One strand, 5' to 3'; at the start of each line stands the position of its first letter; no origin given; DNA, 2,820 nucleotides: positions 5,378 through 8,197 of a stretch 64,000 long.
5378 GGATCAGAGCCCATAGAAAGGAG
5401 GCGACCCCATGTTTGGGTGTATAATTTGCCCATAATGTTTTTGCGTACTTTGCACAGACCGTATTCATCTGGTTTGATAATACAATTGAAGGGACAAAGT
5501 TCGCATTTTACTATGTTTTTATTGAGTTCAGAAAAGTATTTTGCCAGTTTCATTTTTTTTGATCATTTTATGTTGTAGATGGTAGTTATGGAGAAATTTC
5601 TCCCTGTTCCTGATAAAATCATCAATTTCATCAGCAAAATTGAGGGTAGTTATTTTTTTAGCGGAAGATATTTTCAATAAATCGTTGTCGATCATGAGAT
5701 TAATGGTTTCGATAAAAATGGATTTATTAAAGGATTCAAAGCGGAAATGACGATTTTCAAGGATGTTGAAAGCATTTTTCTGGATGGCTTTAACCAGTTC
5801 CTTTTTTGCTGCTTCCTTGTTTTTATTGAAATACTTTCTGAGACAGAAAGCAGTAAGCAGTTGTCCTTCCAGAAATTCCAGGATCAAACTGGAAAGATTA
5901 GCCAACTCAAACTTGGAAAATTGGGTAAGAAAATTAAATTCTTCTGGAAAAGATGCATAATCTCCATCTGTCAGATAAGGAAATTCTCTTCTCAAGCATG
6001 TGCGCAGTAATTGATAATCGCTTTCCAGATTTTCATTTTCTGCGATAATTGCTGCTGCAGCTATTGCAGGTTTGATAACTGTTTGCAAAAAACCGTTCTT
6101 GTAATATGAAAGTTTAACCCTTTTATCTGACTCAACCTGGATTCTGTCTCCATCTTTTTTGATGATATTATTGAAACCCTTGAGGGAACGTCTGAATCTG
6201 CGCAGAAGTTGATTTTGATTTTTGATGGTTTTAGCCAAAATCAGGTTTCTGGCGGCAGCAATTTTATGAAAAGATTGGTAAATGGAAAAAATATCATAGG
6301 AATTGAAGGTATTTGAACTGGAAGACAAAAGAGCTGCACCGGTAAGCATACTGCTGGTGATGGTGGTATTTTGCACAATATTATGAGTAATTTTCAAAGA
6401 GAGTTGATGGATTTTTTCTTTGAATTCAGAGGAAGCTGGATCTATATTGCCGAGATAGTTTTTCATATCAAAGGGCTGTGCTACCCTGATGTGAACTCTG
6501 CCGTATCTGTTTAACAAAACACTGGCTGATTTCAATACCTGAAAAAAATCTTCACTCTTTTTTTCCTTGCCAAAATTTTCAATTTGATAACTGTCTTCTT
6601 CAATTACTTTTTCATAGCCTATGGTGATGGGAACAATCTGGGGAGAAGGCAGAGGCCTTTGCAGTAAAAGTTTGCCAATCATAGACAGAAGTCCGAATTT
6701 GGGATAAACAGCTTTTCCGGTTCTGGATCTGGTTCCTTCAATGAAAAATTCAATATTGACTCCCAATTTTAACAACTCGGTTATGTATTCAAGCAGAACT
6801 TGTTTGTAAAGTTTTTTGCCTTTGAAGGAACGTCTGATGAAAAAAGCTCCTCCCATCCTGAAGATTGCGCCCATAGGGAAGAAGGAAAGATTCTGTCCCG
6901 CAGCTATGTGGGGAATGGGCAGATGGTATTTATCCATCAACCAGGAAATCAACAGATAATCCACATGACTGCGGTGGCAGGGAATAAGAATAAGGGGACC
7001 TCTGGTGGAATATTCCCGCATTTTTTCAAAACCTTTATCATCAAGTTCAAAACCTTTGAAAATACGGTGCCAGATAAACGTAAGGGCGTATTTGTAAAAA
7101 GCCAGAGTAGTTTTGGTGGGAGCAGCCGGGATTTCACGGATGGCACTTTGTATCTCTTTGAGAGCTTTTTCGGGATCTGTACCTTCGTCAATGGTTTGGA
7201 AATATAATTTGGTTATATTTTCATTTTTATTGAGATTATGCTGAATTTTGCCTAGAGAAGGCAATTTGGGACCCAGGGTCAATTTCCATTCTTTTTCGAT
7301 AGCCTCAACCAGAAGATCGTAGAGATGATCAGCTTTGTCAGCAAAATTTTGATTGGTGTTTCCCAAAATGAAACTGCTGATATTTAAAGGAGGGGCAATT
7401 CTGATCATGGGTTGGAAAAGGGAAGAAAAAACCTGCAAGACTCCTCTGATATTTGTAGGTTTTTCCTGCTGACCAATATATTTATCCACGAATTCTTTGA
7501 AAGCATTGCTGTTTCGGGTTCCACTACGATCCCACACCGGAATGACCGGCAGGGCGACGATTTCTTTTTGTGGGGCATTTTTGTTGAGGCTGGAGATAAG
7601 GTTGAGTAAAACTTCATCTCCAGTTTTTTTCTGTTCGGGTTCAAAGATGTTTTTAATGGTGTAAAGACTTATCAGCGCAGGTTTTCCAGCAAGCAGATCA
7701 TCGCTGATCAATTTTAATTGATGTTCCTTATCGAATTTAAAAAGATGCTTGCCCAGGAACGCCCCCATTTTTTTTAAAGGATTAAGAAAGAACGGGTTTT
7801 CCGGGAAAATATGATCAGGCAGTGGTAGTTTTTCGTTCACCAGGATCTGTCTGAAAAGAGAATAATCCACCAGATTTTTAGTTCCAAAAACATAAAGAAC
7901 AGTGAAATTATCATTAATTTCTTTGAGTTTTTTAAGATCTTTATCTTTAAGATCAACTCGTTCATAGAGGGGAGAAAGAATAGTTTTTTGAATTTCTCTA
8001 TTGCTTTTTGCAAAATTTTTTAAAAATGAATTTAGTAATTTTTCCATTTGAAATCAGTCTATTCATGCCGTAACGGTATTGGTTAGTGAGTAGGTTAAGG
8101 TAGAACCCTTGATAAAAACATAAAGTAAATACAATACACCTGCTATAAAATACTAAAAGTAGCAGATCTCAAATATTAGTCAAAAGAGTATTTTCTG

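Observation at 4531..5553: AmmeMemoRadiSam-type radical SAM enzyme translationally coupled to plsB, with no AMMECR1/MEMO1 partners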

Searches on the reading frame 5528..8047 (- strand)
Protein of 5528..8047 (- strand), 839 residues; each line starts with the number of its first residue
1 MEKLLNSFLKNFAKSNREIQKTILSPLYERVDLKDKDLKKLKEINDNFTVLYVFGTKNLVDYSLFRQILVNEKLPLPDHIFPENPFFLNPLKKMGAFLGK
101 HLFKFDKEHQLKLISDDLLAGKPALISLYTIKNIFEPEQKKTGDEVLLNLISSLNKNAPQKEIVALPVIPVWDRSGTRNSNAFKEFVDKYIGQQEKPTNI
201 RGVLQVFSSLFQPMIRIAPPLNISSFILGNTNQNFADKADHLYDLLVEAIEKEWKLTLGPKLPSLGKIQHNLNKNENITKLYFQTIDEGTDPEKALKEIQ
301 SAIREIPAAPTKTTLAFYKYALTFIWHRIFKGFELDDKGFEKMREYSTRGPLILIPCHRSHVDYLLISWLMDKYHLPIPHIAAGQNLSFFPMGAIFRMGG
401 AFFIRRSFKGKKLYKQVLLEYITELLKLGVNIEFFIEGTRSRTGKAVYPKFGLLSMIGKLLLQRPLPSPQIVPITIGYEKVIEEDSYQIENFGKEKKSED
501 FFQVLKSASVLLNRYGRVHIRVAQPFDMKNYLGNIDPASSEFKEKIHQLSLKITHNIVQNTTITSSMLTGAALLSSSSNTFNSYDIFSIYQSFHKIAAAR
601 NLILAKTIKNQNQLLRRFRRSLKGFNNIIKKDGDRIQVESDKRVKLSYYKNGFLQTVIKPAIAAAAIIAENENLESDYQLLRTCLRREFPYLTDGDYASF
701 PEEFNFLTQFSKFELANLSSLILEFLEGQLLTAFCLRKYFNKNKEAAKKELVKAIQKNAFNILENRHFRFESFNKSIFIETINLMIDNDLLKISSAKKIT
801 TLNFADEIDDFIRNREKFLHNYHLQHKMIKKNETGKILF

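Call 3: search_protein_families(library=ncbifam, proteins=[window:5528-8047:-], max_evalue=0.001)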
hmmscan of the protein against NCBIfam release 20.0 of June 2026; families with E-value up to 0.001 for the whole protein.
window:5528-8047:- (839 aa): 5 families
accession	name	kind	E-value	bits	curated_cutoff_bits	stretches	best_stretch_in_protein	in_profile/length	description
NF003441.0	PRK04974.1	equivalog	8.3e-101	338.6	610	1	122-692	79-653/823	glycerol-3-phosphate 1-O-acyltransferase PlsB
TIGR03703.1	plsB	equivalog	8.1e-97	325.5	618.5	1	126-697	73-648/799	glycerol-3-phosphate 1-O-acyltransferase PlsB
NF002886.0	PRK03355.1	equivalog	3.9e-63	214.1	721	1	287-671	205-599/787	glycerol-3-phosphate 1-O-acyltransferase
NF008883.0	PRK11915.1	equivalog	6.3e-38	130.7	698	1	288-673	55-441/621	lysophospholipid acyltransferase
TIGR00530.1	AGP_acyltrn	subfamily_domain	3.2e-07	30.1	102.95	1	347-456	13-116/130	1-acylglycerol-3-phosphate O-acyltransferase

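Call 4: search_protein_families(library=pfam, proteins=[window:5528-8047:-], max_evalue=0.001)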
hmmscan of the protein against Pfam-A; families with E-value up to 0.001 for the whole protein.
window:5528-8047:- (839 aa): 2 families
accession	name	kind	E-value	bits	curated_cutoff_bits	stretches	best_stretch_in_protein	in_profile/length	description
PF19277.4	GPAT_C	-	1.6e-33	116.9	25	1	488-792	2-342/344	Glycerol-3-phosphate acyltransferase C-terminal region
PF01553.26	Acyltransferase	-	1.4e-22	80.3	23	1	345-476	8-131/132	Acyltransferase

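Call 20: find_homologous_proteins(query=window:5528-8047:-, max_evalue=1e-20)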
Query window:5528-8047:- (839 aa): 4033 proteins with E <= 1e-20 among 8000 candidates; the best 120 are listed.
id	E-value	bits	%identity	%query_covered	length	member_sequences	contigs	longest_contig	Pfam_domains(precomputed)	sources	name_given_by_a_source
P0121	0.0e+0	1869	100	100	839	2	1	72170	PF27464.1,PF19277.5,PF01553.27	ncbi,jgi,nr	ncbi:MAG: 1-acyl-sn-glycerol-3-phosphate acyltransferase [Deltaproteobacteria bacterium]|jgi:glycero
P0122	0.0e+0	1647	88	100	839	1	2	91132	PF27464.1,PF19277.5,PF01553.27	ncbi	ncbi:MAG: 1-acyl-sn-glycerol-3-phosphate acyltransferase [Myxococcota bacterium]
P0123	7.3e-205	701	43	93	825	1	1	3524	PF19277.5,PF01553.27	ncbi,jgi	-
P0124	1.6e-203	696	42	94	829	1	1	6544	PF27464.1,PF19277.5,PF01553.27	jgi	jgi:1-acyl-sn-glycerol-3-phosphate acyltransferase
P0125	1.6e-189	650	38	95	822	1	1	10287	PF27464.1,PF19277.5,PF01553.27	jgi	jgi:glycerol-3-phosphate O-acyltransferase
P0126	2.6e-164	567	38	93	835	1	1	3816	PF27464.1,PF19277.5,PF01553.27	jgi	-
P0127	1.9e-163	564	39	93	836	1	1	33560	PF19277.5,PF01553.27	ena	-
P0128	4.2e-162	559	38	92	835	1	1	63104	PF19277.5,PF01553.27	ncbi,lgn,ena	-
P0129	2.3e-161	557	37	97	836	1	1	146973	PF19277.5,PF01553.27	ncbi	-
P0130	2.7e-160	553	37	91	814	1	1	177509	PF27464.1,PF19277.5,PF01553.27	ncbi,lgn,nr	ncbi:MAG: 1-acyl-sn-glycerol-3-phosphate acyltransferase [Deltaproteobacteria bacterium]|nr:1-acyl-s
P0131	4.4e-160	553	38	92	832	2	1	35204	PF19277.5,PF01553.27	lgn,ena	-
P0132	3.4e-158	546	38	94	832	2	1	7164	PF27464.1,PF19277.5,PF01553.27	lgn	-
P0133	1.1e-157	545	38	93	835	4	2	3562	PF27464.1,PF19277.5,PF01553.27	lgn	-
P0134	1.3e-156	541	40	80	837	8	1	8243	PF19277.5,PF01553.27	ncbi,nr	ncbi:1-acyl-sn-glycerol-3-phosphate acyltransferase [Myxococcota bacterium]|nr:1-acyl-sn-glycerol-3-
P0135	7.2e-156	539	38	93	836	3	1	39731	PF19277.5,PF01553.27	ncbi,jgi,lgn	-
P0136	4.2e-148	513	34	94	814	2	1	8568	PF27464.1,PF19277.5,PF01553.27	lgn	-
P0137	1.1e-137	479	50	56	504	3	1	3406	PF19277.5,PF01553.27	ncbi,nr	ncbi:glycerol-3-phosphate acyltransferase, partial [Myxococcota bacterium]|nr:glycerol-3-phosphate a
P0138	1.3e-90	323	27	92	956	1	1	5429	PF27464.1,PF19277.5,PF01553.27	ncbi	-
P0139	3.2e-89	318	27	94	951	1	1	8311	PF27464.1,PF19277.5,PF01553.27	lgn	-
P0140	9.6e-89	317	27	95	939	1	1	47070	PF27464.1,PF19277.5,PF01553.27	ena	-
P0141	1.1e-88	317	33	66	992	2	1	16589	PF27464.1,PF19277.5,PF01553.27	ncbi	-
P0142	1.5e-88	316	28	92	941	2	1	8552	PF27464.1,PF19277.5,PF01553.27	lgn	-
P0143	1.9e-87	312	27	94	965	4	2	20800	PF27464.1,PF19277.5,PF01553.27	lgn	-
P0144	2.9e-87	312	28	96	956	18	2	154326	PF27464.1,PF19277.5,PF01553.27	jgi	jgi:glycerol-3-phosphate O-acyltransferase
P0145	5.9e-87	311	27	92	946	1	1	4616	PF27464.1,PF19277.5,PF01553.27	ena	-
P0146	2.3e-86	309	33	66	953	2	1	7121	PF27464.1,PF19277.5,PF01553.27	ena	-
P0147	2.9e-86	309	30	78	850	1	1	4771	PF27464.1,PF19277.5,PF01553.27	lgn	-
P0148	5.7e-86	308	28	76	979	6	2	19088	PF27464.1,PF19277.5,PF01553.27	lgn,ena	-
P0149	6.8e-86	307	31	80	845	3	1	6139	PF27464.1,PF19277.5,PF01553.27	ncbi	ncbi:MAG: 1-acyl-sn-glycerol-3-phosphate acyltransferase, partial [Smithella sp.]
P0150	1.2e-85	307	31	66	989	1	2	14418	PF27464.1,PF19277.5,PF01553.27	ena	-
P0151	2.2e-85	306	31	66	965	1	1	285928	PF27464.1,PF19277.5,PF01553.27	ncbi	ncbi:MAG: 1-acyl-sn-glycerol-3-phosphate acyltransferase [bacterium]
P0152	2.2e-85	306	32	80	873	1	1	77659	PF27464.1,PF19277.5,PF01553.27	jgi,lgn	-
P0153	2.2e-85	306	34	66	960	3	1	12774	PF27464.1,PF19277.5,PF01553.27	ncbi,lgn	-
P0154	2.4e-85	306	30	80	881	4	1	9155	PF27464.1,PF19277.5,PF01553.27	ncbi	-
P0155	6.1e-85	304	30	80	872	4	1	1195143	PF27464.1,PF19277.5,PF01553.27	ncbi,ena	-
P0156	6.1e-85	304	31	80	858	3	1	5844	PF27464.1,PF19277.5,PF01553.27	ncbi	-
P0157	1.1e-84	303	26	92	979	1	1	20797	PF27464.1,PF19277.5,PF01553.27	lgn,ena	-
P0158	1.7e-84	303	30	80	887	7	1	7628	PF27464.1,PF19277.5,PF01553.27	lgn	-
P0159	2.2e-84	302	33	66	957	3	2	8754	PF27464.1,PF19277.5,PF01553.27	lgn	-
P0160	2.4e-84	302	30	80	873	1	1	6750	PF27464.1,PF19277.5,PF01553.27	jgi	jgi:glycerol-3-phosphate O-acyltransferase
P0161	2.7e-84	302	32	80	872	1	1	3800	PF27464.1,PF19277.5,PF01553.27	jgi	-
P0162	2.9e-84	302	30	80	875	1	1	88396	PF27464.1,PF19277.5,PF01553.27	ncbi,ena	-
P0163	5.1e-84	301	32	67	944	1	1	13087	PF27464.1,PF19277.5,PF01553.27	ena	-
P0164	6.8e-84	301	30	81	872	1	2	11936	PF27464.1,PF19277.5,PF01553.27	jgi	jgi:glycerol-3-phosphate O-acyltransferase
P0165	7.4e-84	301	29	77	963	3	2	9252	PF27464.1,PF19277.5,PF01553.27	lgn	-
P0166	8.0e-84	300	29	79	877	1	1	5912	PF27464.1,PF19277.5,PF01553.27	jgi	-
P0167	9.5e-84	300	36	50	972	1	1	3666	PF27464.1,PF19277.5,PF01553.27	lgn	-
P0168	1.9e-83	299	32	63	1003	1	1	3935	PF27464.1,PF19277.5,PF01553.27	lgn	-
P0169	1.9e-83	299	31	79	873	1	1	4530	PF27464.1,PF19277.5,PF01553.27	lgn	-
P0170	2.1e-83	299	30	80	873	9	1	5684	PF27464.1,PF19277.5,PF01553.27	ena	-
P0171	2.1e-83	299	28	83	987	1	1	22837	PF27464.1,PF19277.5,PF01553.27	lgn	-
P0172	3.6e-83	298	27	95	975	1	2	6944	PF27464.1,PF19277.5,PF01553.27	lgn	-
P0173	5.2e-83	298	29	80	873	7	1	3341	PF27464.1,PF19277.5,PF01553.27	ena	-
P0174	6.9e-83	297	36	50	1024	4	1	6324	PF27464.1,PF19277.5,PF01553.27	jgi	jgi:glycerol-3-phosphate O-acyltransferase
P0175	8.9e-83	297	30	78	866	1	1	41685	PF27464.1,PF19277.5,PF01553.27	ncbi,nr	ncbi:MAG: 1-acyl-sn-glycerol-3-phosphate acyltransferase [Syntrophales bacterium]|nr:1-acyl-sn-glyce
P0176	9.4e-83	297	30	78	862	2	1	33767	PF27464.1,PF19277.5,PF01553.27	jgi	jgi:glycerol-3-phosphate O-acyltransferase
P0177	1.2e-82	297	30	80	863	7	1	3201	PF27464.1,PF19277.5,PF01553.27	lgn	-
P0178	1.2e-82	297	30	80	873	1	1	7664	PF27464.1,PF19277.5,PF01553.27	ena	-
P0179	1.4e-82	296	30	80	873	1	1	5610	PF27464.1,PF19277.5,PF01553.27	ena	-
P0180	1.5e-82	296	27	95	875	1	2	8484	PF27464.1,PF19277.5,PF01553.27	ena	-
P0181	1.5e-82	296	29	82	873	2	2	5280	PF27464.1,PF19277.5,PF01553.27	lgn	-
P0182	1.7e-82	296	29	80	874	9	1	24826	PF27464.1,PF19277.5,PF01553.27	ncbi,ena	-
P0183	1.8e-82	296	30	80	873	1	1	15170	PF27464.1,PF19277.5,PF01553.27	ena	-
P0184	1.9e-82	296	29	80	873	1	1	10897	PF27464.1,PF19277.5,PF01553.27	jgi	jgi:glycerol-3-phosphate O-acyltransferase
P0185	2.1e-82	296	28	94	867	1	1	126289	PF27464.1,PF19277.5,PF01553.27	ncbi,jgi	jgi:glycerol-3-phosphate O-acyltransferase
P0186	2.4e-82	296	30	82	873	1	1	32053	PF27464.1,PF19277.5,PF01553.27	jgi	jgi:glycerol-3-phosphate O-acyltransferase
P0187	2.5e-82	296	30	66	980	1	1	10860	PF27464.1,PF19277.5,PF01553.27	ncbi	-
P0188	2.7e-82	295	30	78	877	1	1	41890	PF27464.1,PF19277.5,PF01553.27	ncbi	-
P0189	2.8e-82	295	32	67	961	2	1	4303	PF27464.1,PF19277.5,PF01553.27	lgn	-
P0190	3.8e-82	295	30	79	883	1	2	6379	PF27464.1,PF19277.5,PF01553.27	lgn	-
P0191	3.8e-82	295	31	66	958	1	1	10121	PF27464.1,PF19277.5,PF01553.27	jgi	jgi:glycerol-3-phosphate O-acyltransferase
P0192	3.9e-82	295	30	80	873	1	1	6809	PF27464.1,PF19277.5,PF01553.27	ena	-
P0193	4.8e-82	295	29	79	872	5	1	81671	PF27464.1,PF19277.5,PF01553.27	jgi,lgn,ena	jgi:glycerol-3-phosphate O-acyltransferase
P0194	4.8e-82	295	29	79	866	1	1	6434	PF27464.1,PF19277.5,PF01553.27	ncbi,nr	ncbi:MAG: 1-acyl-sn-glycerol-3-phosphate acyltransferase [Deltaproteobacteria bacterium]|nr:1-acyl-s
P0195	4.9e-82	295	31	67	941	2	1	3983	PF27464.1,PF19277.5,PF01553.27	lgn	-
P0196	5.1e-82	295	30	79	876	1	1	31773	PF27464.1,PF19277.5,PF01553.27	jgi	jgi:glycerol-3-phosphate O-acyltransferase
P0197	6.3e-82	294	26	95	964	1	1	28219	PF27464.1,PF19277.5,PF01553.27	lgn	-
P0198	6.7e-82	294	30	81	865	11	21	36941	PF27464.1,PF19277.5,PF01553.27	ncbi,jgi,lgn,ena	jgi:glycerol-3-phosphate O-acyltransferase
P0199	6.8e-82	294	30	81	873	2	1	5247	PF27464.1,PF19277.5,PF01553.27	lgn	-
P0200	7.3e-82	294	30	79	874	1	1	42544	PF27464.1,PF19277.5,PF01553.27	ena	-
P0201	7.8e-82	294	29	80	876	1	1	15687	PF27464.1,PF19277.5,PF01553.27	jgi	jgi:glycerol-3-phosphate O-acyltransferase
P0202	9.0e-82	294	32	66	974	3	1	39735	PF27464.1,PF19277.5,PF01553.27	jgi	-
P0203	1.2e-81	293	29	79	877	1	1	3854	PF27464.1,PF19277.5,PF01553.27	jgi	jgi:glycerol-3-phosphate O-acyltransferase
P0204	1.2e-81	293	29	77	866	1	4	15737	PF27464.1,PF19277.5,PF01553.27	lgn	-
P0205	1.4e-81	293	28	77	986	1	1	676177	PF27464.1,PF19277.5,PF01553.27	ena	-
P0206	1.5e-81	293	29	80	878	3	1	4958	PF27464.1,PF19277.5,PF01553.27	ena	-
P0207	1.7e-81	293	28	79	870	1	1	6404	PF27464.1,PF19277.5,PF01553.27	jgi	jgi:glycerol-3-phosphate O-acyltransferase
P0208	1.7e-81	293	29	79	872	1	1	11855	PF27464.1,PF19277.5,PF01553.27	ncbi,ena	-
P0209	1.7e-81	293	29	79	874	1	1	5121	PF27464.1,PF19277.5,PF01553.27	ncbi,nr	ncbi:MAG: hypothetical protein CVU74_04235 [Deltaproteobacteria bacterium HGW-Deltaproteobacteria-9]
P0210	1.8e-81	293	29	76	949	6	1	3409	PF27464.1,PF19277.5,PF01553.27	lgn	-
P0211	1.9e-81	293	31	67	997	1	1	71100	PF27464.1,PF19277.5,PF01553.27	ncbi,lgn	-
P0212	2.5e-81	292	30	81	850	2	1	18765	PF27464.1,PF19277.5,PF01553.27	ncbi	ncbi:MAG TPA: 1-acyl-sn-glycerol-3-phosphate acyltransferase [Polyangia bacterium]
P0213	2.9e-81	292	29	80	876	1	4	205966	PF27464.1,PF19277.5,PF01553.27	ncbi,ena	-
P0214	3.0e-81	292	30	80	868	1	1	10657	PF27464.1,PF19277.5,PF01553.27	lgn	-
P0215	3.0e-81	292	31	66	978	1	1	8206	PF27464.1,PF19277.5,PF01553.27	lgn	-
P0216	3.3e-81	292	28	89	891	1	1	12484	PF27464.1,PF19277.5,PF01553.27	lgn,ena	-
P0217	4.1e-81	291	31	72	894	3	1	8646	PF27464.1,PF19277.5,PF01553.27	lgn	-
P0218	4.3e-81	291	29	79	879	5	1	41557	PF27464.1,PF19277.5,PF01553.27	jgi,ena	-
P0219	4.3e-81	291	29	79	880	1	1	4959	PF27464.1,PF19277.5,PF01553.27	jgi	-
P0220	4.7e-81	291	32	62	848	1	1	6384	PF27464.1,PF19277.5,PF01553.27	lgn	-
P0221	5.2e-81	291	31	66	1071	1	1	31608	PF27464.1,PF19277.5,PF01553.27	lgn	-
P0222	5.4e-81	291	30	66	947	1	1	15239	PF27464.1,PF19277.5,PF01553.27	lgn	-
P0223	5.6e-81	291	29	80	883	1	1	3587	PF27464.1,PF19277.5,PF01553.27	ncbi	-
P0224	6.7e-81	291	29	81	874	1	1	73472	PF27464.1,PF19277.5,PF01553.27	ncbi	ncbi:MAG: 1-acyl-sn-glycerol-3-phosphate acyltransferase [Pseudomonadota bacterium]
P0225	7.7e-81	291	31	80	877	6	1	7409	PF27464.1,PF19277.5,PF01553.27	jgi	-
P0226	1.0e-80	290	30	69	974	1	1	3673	PF27464.1,PF19277.5,PF01553.27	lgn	-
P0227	1.0e-80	290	27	92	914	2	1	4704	PF27464.1,PF19277.5,PF01553.27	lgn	-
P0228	1.3e-80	290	30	80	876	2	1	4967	PF27464.1,PF19277.5,PF01553.27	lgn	-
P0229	1.3e-80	290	30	76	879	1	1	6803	PF27464.1,PF19277.5,PF01553.27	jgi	jgi:glycerol-3-phosphate O-acyltransferase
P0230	1.4e-80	290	28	79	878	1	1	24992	PF27464.1,PF19277.5,PF01553.27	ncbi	-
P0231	1.4e-80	290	28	80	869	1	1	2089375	PF27464.1,PF19277.5,PF01553.27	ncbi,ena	-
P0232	1.6e-80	290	30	67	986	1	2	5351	PF27464.1,PF19277.5,PF01553.27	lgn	-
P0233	1.6e-80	290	29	80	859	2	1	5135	PF27464.1,PF19277.5,PF01553.27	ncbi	-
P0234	2.0e-80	289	29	79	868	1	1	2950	PF27464.1,PF19277.5,PF01553.27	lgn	-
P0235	2.3e-80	289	29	79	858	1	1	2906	PF27464.1,PF19277.5,PF01553.27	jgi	jgi:glycerol-3-phosphate O-acyltransferase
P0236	2.5e-80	289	31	66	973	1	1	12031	PF27464.1,PF19277.5,PF01553.27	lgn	-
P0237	2.5e-80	289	28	79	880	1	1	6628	PF27464.1,PF19277.5,PF01553.27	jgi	jgi:glycerol-3-phosphate O-acyltransferase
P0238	2.8e-80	289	25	94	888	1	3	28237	PF27464.1,PF19277.5,PF01553.27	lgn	-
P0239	3.0e-80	289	29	73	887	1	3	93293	PF27464.1,PF19277.5,PF01553.27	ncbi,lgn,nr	ncbi:MAG: 1-acyl-sn-glycerol-3-phosphate acyltransferase [Sandaracinaceae bacterium]|nr:1-acyl-sn-gl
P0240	3.2e-80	289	30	82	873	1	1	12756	PF27464.1,PF19277.5,PF01553.27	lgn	-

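Call 21: find_encoding_contigs(protein=P0125, flank=6000, max_places=2)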
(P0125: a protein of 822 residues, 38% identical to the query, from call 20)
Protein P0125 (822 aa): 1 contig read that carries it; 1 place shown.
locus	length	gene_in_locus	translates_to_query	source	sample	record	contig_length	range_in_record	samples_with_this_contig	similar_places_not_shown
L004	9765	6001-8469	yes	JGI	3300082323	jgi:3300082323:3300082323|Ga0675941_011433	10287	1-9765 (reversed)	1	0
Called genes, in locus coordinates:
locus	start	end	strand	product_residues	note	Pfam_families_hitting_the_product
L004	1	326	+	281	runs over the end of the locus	?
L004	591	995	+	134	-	PF04456:DUF503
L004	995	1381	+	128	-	PF02033:RBFA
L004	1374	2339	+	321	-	PF01368:DHH, PF02272:DHHA1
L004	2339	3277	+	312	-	PF01509:TruB_N, PF16198:TruB_C_2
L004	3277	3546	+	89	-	PF00312:Ribosomal_S15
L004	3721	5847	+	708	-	PF01138:RNase_PH, PF03725:RNase_PH_C, PF03726:PNPase, PF01138:RNase_PH, PF00013:KH_1, PF00575:S1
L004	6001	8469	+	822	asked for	PF27464:PlsB_N (faint), PF01553:Acyltransferase, PF19277:GPAT_C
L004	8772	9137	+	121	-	-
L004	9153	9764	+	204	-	?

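Call 22: find_encoding_contigs(protein=P0129, flank=6000, max_places=2)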
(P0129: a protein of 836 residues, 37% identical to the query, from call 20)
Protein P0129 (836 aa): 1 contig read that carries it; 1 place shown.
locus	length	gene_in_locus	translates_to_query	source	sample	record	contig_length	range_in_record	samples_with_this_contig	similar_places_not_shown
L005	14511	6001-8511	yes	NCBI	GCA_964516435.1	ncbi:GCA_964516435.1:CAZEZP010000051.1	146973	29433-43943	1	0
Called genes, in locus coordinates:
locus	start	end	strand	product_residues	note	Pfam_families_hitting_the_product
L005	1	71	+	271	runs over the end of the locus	PF01026:TatD_DNase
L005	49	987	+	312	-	PF01699:Na_Ca_ex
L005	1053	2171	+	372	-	PF03462:PCRF, PF00472:RF-1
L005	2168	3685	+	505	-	PF12704:MacB_PCD (weak), PF02687:FtsX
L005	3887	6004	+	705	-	PF01138:RNase_PH, PF03725:RNase_PH_C, PF03726:PNPase, PF01138:RNase_PH, PF00013:KH_1, PF00575:S1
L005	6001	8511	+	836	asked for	PF01553:Acyltransferase, PF19277:GPAT_C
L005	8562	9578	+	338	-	PF04055:Radical_SAM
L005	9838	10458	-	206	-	-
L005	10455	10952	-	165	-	-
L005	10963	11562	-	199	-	-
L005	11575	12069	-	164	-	-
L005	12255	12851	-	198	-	-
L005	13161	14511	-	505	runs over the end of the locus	PF01266:DAO (faint), PF01494:FAD_binding_3 (faint), PF07992:Pyr_redox_2 (faint), PF21688:FAD-depend_C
